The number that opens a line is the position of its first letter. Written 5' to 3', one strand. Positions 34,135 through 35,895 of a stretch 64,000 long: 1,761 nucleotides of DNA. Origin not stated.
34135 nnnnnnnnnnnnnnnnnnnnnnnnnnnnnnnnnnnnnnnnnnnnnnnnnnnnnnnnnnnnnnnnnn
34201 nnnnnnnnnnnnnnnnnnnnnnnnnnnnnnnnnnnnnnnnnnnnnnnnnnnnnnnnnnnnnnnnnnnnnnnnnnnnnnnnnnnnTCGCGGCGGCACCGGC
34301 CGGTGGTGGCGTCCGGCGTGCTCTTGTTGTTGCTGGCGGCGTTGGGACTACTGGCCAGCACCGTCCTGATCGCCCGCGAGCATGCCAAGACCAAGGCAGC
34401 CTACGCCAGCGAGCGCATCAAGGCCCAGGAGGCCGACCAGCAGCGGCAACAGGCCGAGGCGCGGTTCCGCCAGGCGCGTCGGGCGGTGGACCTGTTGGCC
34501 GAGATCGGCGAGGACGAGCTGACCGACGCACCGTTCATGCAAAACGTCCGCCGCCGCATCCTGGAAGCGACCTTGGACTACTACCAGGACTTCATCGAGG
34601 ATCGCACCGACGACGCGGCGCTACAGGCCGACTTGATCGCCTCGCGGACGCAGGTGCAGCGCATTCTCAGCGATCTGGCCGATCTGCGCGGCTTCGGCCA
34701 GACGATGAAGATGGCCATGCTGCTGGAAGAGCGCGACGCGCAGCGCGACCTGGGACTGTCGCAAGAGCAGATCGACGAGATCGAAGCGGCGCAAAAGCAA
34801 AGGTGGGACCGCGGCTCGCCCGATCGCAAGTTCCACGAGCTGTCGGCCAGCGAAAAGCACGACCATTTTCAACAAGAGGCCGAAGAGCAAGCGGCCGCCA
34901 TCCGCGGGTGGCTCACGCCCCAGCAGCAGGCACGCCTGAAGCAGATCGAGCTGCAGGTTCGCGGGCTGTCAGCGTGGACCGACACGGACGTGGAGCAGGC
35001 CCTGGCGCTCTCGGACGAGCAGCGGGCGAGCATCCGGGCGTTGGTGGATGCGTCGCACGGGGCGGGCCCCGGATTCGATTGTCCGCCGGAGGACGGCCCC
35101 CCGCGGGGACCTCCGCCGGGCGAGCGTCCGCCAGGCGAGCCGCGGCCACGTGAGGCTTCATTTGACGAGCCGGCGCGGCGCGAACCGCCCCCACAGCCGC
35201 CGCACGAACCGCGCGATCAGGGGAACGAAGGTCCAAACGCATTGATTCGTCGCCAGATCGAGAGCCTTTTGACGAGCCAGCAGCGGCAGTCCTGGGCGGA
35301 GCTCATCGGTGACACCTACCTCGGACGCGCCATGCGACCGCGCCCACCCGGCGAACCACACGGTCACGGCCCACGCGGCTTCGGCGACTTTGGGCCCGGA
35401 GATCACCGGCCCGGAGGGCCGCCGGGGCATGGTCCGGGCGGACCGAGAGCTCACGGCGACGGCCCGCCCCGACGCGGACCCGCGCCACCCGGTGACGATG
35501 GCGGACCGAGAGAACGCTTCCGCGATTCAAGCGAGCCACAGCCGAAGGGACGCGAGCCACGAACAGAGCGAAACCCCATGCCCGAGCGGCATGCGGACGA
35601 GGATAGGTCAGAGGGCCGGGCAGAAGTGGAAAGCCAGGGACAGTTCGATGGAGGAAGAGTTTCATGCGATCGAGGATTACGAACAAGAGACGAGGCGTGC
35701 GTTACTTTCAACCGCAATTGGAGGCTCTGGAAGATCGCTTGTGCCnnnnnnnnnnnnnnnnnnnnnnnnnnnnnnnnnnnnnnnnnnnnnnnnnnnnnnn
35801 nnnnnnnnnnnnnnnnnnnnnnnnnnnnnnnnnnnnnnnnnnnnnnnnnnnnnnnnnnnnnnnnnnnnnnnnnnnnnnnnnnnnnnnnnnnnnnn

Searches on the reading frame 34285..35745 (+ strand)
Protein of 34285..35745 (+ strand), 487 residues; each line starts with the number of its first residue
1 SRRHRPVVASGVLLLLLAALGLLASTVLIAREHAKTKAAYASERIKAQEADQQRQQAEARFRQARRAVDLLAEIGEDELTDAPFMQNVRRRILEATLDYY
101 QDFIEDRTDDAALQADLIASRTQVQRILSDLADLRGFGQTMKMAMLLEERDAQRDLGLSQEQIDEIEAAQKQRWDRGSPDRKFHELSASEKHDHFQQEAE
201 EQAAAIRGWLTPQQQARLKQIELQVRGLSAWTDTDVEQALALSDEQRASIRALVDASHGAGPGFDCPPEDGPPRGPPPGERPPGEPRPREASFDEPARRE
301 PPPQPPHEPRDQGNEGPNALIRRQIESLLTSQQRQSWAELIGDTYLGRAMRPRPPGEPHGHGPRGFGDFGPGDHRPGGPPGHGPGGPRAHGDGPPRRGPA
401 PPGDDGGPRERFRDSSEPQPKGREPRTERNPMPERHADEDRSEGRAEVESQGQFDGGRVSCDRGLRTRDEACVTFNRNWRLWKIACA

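Call 33: find_homologous_proteins(query=window:34285-35745:+, max_evalue=0.001)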
Query window:34285-35745:+ (487 aa): 38 proteins with E <= 0.001 among 8000 candidates.
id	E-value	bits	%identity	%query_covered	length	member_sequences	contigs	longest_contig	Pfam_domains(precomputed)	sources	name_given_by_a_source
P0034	1.4e-48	184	41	71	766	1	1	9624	PF07714.24,PF00069.32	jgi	jgi:serine/threonine protein kinase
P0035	6.4e-47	179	39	71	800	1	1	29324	PF07714.24,PF00069.32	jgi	jgi:serine/threonine protein kinase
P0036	2.1e-43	167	37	59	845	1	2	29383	PF07714.24,PF00069.32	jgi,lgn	jgi:hypothetical protein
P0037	5.5e-43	166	39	74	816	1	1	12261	PF07714.24,PF00069.32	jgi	jgi:serine/threonine protein kinase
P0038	7.1e-42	162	36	75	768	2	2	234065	PF07714.24,PF00069.32,PF01636.30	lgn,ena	-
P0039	4.1e-39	153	38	52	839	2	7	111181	PF07714.24,PF00069.32,PF01636.30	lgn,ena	-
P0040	4.5e-38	150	36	71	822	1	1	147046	PF07714.24,PF00069.32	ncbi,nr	ncbi:MAG TPA: protein kinase [Pirellulales bacterium]|nr:protein kinase [Pirellulales bacterium]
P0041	4.9e-37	146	43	51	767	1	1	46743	PF07714.24,PF00069.32,PF14531.13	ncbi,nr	ncbi:MAG: prkC 35 [Gemmataceae bacterium]|nr:prkC 35 [Gemmataceae bacterium]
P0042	5.7e-37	146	39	53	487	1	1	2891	PF00069.32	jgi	jgi:hypothetical protein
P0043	1.3e-35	141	35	71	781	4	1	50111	PF07714.24,PF00069.32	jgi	jgi:serine/threonine protein kinase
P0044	2.5e-35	140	38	52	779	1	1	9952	PF07714.24,PF00069.32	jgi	jgi:serine/threonine protein kinase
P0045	3.6e-34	137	35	71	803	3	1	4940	PF07714.24,PF00069.32,PF01636.30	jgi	-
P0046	1.6e-33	135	39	53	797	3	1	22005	PF07714.24,PF00069.32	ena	-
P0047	1.6e-33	135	37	57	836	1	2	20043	PF07714.24,PF00069.32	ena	-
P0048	1.3e-32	131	34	75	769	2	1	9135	PF07714.24,PF00069.32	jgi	jgi:serine/threonine protein kinase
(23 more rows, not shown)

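Call 34: find_encoding_contigs(protein=P0035, flank=7000, max_places=1)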
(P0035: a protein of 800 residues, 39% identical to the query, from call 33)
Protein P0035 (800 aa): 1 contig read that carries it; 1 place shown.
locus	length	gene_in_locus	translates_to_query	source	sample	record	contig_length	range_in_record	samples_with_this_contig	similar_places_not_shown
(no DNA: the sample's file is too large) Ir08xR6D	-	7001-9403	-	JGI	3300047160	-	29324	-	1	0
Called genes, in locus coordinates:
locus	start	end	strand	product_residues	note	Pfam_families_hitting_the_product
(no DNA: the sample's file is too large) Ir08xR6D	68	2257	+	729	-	PF12891:Glyco_hydro_44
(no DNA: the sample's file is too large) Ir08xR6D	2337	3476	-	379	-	PF13424:TPR_12 (weak), PF13432:TPR_16 (faint), PF14559:TPR_19 (weak)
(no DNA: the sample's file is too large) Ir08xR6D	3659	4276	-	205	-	PF13490:zf-HC2 (weak)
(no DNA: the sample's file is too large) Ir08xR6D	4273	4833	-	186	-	PF07638:Sigma70_ECF (faint), PF04542:Sigma70_r2, PF08281:Sigma70_r4_2, PF04545:Sigma70_r4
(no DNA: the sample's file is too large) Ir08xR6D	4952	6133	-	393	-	-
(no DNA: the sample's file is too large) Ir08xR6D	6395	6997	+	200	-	PF07638:Sigma70_ECF (weak), PF08281:Sigma70_r4_2, PF04545:Sigma70_r4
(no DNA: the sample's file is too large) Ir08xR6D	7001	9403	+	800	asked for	PF00069:Pkinase, PF07714:PK_Tyr_Ser-Thr, PF00069:Pkinase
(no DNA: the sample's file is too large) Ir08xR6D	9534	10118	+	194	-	PF07638:Sigma70_ECF, PF09339:HTH_IclR (weak)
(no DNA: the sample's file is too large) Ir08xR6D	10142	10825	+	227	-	PF00775:Dioxygenase_C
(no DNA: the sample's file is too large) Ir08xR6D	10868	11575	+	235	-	-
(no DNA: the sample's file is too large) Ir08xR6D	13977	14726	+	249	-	PF13844:Glyco_transf_41, PF13692:Glyco_trans_1_4 (weak)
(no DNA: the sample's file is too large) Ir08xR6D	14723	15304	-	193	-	PF10150:RNase_E_G, PF20833:RNase_E_G_Thio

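Call 35: find_encoding_contigs(protein=P0038, flank=7000, max_places=1)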
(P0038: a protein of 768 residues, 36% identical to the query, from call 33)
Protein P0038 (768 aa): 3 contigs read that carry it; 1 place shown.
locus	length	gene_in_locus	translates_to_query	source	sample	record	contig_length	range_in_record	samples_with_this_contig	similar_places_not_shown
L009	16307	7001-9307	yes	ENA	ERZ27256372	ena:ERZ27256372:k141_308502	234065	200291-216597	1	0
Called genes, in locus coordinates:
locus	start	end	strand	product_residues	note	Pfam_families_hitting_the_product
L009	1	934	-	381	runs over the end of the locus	PF12715:Abhydrolase_7 (faint), PF00326:Peptidase_S9 (weak), PF22244:GCE_fung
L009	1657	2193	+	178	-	-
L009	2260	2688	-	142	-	-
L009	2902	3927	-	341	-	PF07963:N_methyl, PF07596:SBP_bac_10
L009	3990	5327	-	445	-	-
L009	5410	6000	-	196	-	PF04542:Sigma70_r2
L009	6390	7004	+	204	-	PF08281:Sigma70_r4_2, PF04545:Sigma70_r4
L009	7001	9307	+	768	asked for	PF00069:Pkinase, PF07714:PK_Tyr_Ser-Thr, PF01636:APH, PF00069:Pkinase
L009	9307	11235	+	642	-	-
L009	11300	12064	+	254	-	PF09359:VTC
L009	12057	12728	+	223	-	PF16316:DUF4956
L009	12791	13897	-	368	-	PF00248:Aldo_ket_red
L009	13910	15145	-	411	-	PF01476:LysM, PF03734:YkuD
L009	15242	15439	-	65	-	-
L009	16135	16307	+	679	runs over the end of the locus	PF08298:AAA_PrkA, PF06798:PrkA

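Call 36: find_encoding_contigs(protein=P0040, flank=7000, max_places=1)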
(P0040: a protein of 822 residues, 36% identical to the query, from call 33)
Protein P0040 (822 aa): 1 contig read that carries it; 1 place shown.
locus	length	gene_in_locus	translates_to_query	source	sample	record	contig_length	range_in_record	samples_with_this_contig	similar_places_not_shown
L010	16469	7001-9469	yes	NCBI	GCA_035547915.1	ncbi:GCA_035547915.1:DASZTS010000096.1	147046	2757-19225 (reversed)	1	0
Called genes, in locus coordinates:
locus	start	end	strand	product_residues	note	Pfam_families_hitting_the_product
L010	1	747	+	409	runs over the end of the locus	PF01839:FG-GAP (faint), PF13517:FG-GAP_3 (weak), PF22301:AUDH_beta_propeller, PF13517:FG-GAP_3 (weak)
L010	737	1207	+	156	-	PF07736:CM_1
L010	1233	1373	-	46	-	-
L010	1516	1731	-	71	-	-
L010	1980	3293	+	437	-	PF00202:Aminotran_3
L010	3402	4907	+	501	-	PF07364:DUF1485, PF07171:MlrC_C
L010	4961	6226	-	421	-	PF00657:Lipase_GDSL, PF13472:Lipase_GDSL_2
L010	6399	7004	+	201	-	PF04542:Sigma70_r2, PF08281:Sigma70_r4_2, PF04545:Sigma70_r4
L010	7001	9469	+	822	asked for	PF00069:Pkinase (weak), PF07714:PK_Tyr_Ser-Thr, PF00069:Pkinase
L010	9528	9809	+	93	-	-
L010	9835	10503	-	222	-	PF00753:Lactamase_B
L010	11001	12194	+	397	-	PF07608:DUF1571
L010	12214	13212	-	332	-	PF00389:2-Hacid_dh, PF02826:2-Hacid_dh_C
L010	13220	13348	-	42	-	-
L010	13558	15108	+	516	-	PF00989:PAS (faint), PF13188:PAS_8 (faint), PF13426:PAS_9 (weak), PF08447:PAS_3 (faint), PF08448:PAS_4, PF07730:HisKA_3, PF02518:HATPase_c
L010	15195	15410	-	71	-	-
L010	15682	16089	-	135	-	PF00293:NUDIX, PF14815:NUDIX_4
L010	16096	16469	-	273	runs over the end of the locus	PF00106:adh_short, PF13561:adh_short_C2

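Call 76: search_protein_families(library=pfam, proteins=[L009:9307-11232:+], max_evalue=0.01)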
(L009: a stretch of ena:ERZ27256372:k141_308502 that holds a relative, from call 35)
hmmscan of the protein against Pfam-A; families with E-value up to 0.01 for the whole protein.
L009:9307-11232:+ (642 aa): 1 family
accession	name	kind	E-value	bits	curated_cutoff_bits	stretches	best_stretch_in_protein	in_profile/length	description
PF08757.17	CotH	-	1.2e-40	140.5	23.8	2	225-446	2-219/322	CotH kinase protein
